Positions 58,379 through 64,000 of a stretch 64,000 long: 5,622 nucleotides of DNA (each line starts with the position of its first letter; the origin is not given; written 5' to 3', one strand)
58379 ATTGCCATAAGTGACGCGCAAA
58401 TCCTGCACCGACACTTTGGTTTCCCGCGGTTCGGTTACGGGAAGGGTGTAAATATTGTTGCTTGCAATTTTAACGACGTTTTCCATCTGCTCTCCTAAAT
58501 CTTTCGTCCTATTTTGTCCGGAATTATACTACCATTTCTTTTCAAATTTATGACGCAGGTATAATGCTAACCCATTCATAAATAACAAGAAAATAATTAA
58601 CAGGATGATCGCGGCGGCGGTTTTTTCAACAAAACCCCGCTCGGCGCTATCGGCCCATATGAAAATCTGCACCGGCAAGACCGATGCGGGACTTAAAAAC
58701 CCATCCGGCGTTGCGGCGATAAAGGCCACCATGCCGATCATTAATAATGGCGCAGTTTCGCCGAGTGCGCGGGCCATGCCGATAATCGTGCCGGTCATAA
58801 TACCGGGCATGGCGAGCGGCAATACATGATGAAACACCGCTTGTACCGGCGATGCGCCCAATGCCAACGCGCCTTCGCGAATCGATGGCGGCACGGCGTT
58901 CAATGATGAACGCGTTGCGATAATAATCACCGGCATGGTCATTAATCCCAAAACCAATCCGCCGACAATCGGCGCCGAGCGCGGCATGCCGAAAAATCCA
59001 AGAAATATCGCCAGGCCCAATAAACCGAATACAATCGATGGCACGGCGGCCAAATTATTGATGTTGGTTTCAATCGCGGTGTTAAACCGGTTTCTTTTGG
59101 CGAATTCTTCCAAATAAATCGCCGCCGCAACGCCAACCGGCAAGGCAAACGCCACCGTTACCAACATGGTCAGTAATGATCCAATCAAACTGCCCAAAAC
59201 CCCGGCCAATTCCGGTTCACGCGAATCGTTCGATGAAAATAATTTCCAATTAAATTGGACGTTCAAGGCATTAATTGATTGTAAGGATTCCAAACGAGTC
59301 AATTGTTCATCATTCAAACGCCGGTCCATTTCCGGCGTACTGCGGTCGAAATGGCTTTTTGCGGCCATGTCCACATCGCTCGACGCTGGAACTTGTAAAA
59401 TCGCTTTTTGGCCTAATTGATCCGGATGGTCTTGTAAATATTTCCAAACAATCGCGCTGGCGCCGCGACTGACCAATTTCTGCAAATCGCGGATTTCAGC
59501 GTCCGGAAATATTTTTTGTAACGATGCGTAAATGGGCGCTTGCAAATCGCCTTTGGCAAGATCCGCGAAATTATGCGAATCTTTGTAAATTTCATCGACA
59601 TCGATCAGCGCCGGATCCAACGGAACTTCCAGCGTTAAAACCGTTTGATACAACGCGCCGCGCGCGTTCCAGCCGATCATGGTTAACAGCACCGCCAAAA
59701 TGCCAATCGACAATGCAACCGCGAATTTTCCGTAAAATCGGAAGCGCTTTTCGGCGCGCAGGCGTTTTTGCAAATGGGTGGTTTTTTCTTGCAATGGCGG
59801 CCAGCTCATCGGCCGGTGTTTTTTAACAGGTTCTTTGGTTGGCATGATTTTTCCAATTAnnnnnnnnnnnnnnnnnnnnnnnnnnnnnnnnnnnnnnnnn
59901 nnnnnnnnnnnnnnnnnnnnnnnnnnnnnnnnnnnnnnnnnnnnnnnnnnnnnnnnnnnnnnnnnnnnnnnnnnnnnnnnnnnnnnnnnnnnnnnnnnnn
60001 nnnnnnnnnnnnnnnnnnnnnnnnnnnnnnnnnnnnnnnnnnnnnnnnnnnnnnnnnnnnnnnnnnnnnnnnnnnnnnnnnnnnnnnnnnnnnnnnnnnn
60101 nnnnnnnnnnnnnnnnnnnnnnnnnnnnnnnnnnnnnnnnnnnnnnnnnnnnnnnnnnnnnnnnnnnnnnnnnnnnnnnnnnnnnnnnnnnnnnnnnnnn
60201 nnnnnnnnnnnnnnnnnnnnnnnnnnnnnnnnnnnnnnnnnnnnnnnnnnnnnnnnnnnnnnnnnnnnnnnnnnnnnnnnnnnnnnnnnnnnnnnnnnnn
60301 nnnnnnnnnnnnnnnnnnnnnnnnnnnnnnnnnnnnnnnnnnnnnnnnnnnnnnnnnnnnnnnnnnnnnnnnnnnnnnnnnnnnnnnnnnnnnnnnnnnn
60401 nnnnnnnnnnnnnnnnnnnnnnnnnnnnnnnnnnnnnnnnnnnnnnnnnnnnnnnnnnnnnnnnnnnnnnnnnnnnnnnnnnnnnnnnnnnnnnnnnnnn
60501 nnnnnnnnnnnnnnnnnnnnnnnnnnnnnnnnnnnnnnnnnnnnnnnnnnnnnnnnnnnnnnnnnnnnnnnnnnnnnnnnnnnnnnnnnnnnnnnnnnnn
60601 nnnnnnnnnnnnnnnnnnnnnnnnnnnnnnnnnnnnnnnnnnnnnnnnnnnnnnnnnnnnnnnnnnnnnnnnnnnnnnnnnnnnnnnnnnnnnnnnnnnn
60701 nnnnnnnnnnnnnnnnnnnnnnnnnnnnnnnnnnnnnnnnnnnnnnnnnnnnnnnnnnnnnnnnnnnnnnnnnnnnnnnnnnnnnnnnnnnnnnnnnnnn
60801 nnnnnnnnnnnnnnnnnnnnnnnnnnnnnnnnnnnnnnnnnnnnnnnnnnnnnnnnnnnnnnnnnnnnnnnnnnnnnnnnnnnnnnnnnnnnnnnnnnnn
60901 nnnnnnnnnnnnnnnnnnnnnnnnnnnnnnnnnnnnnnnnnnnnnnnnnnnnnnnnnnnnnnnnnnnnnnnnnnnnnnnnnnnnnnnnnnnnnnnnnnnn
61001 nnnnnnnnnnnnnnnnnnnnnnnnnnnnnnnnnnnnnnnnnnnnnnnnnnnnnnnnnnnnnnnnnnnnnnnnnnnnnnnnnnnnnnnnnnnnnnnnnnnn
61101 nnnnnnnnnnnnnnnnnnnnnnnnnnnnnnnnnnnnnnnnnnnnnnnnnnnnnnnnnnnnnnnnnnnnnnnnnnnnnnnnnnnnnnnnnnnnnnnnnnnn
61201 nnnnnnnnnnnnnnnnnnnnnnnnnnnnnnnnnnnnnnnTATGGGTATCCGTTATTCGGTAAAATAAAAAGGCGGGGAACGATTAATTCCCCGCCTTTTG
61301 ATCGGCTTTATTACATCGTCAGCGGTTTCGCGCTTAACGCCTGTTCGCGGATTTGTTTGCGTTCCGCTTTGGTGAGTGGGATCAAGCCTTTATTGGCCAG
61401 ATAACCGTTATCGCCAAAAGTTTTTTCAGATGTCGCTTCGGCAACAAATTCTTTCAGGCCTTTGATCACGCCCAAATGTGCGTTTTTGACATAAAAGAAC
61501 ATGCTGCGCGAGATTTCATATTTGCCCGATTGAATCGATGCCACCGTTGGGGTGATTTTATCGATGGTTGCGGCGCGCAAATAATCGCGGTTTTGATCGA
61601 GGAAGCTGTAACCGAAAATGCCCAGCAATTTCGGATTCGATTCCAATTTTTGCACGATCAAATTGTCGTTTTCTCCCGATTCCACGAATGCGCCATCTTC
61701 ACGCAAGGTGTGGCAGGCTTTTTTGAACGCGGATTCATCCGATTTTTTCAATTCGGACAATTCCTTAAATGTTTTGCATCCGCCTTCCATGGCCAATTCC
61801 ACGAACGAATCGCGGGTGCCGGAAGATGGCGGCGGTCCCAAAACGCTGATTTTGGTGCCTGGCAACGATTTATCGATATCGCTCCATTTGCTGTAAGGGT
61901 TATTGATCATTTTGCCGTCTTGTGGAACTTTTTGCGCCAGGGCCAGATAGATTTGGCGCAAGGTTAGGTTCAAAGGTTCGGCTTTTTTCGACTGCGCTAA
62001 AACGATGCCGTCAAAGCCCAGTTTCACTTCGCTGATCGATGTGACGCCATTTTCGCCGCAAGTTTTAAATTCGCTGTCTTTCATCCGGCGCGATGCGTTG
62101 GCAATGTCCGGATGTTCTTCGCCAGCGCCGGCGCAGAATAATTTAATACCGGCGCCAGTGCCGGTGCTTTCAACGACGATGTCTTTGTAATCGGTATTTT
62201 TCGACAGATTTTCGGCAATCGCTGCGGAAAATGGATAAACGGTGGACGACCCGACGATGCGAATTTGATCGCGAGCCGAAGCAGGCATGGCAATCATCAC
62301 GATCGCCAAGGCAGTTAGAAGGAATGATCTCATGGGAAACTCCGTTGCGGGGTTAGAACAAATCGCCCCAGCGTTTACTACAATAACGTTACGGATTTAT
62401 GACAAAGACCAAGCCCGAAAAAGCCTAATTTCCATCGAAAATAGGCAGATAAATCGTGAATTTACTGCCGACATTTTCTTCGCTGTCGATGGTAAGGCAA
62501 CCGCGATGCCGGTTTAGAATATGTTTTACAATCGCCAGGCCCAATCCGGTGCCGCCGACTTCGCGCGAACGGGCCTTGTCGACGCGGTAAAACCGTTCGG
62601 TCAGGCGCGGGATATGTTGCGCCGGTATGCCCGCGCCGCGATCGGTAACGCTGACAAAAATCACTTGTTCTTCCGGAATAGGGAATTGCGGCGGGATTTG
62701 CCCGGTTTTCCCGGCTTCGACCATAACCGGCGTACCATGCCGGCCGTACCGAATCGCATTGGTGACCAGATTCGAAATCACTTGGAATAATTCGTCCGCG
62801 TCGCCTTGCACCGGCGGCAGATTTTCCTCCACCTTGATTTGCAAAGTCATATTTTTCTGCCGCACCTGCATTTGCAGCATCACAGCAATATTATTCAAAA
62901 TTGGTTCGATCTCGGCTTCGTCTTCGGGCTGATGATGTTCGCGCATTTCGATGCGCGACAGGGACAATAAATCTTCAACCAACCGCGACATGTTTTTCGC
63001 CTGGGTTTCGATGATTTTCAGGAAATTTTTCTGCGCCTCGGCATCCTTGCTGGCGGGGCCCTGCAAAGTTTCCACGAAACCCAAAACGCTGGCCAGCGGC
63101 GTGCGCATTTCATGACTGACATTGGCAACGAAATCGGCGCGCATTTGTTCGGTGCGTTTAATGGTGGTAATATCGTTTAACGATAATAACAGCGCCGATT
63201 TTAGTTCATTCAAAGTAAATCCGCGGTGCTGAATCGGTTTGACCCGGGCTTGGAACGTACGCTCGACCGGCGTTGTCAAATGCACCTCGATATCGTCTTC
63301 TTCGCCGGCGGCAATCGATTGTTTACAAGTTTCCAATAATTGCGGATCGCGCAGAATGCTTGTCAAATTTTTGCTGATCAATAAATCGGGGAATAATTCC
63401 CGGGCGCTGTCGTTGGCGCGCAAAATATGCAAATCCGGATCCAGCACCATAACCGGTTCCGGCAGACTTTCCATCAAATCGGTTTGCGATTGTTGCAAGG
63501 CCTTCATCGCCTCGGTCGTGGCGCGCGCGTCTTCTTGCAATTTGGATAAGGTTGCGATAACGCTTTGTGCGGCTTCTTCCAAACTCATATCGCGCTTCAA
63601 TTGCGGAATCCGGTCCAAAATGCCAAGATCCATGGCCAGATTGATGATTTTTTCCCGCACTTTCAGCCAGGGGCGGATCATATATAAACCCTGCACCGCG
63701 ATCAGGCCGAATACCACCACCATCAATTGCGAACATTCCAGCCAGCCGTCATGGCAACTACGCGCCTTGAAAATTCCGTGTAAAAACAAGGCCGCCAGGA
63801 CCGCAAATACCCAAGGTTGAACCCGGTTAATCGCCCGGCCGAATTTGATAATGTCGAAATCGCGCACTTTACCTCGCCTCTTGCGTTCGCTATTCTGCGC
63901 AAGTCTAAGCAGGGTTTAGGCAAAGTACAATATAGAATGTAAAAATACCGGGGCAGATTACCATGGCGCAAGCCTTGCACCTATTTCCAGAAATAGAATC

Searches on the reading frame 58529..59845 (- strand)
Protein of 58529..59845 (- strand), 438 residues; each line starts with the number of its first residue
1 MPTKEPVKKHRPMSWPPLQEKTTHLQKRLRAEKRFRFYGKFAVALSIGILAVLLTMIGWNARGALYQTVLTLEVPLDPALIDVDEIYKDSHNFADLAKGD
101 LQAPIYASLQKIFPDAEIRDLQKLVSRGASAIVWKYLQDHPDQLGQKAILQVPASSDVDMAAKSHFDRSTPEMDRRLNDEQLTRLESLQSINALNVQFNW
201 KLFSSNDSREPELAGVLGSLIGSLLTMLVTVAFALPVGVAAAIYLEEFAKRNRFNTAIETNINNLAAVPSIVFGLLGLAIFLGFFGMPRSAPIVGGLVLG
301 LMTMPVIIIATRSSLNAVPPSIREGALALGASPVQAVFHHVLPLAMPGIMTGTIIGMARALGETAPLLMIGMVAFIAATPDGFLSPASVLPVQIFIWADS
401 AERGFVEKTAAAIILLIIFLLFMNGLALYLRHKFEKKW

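Call 87: search_protein_families(library=pfam, proteins=[window:58529-59845:-], max_evalue=0.0001)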
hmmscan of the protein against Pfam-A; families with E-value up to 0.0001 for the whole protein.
window:58529-59845:- (438 aa): 2 families
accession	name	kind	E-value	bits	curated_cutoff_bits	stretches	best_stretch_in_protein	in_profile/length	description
PF11812.13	DUF3333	-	1.6e-32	113.2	26.5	1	24-172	3-151/151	Domain of unknown function (DUF3333)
PF00528.27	BPD_transp_1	-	3.5e-19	69.7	26.4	1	235-434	2-182/184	Binding-protein-dependent transport system inner membrane component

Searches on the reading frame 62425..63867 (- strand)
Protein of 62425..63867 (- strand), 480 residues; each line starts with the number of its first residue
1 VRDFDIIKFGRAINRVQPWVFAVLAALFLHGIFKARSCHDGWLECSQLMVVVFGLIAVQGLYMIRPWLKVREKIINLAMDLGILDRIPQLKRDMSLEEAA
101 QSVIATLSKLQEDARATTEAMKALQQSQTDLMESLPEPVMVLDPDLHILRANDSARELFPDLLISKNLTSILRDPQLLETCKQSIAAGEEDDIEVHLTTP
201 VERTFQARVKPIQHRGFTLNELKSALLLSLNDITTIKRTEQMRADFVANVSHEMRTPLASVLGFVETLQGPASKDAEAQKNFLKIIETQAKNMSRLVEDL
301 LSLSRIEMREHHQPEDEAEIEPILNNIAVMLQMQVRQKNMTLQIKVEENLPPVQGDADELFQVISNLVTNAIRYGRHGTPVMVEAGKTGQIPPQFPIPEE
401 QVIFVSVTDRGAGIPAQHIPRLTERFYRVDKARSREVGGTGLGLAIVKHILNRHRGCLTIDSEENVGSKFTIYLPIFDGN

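Call 87: search_protein_families(library=pfam, proteins=[window:62425-63867:-], max_evalue=0.0001)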
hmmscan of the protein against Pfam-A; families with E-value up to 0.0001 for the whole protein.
window:62425-63867:- (480 aa): 3 families
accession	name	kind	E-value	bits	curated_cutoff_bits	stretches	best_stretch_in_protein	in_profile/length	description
PF02518.31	HATPase_c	-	2e-26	93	26.4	1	355-475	1-108/111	Histidine kinase-, DNA gyrase B-, and HSP90-like ATPase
PF00512.31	HisKA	-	1.8e-20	73.2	26.9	1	243-307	2-64/66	His Kinase A (phospho-acceptor) domain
PF13426.13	PAS_9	-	1e-05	26.2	27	1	136-213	1-85/103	PAS domain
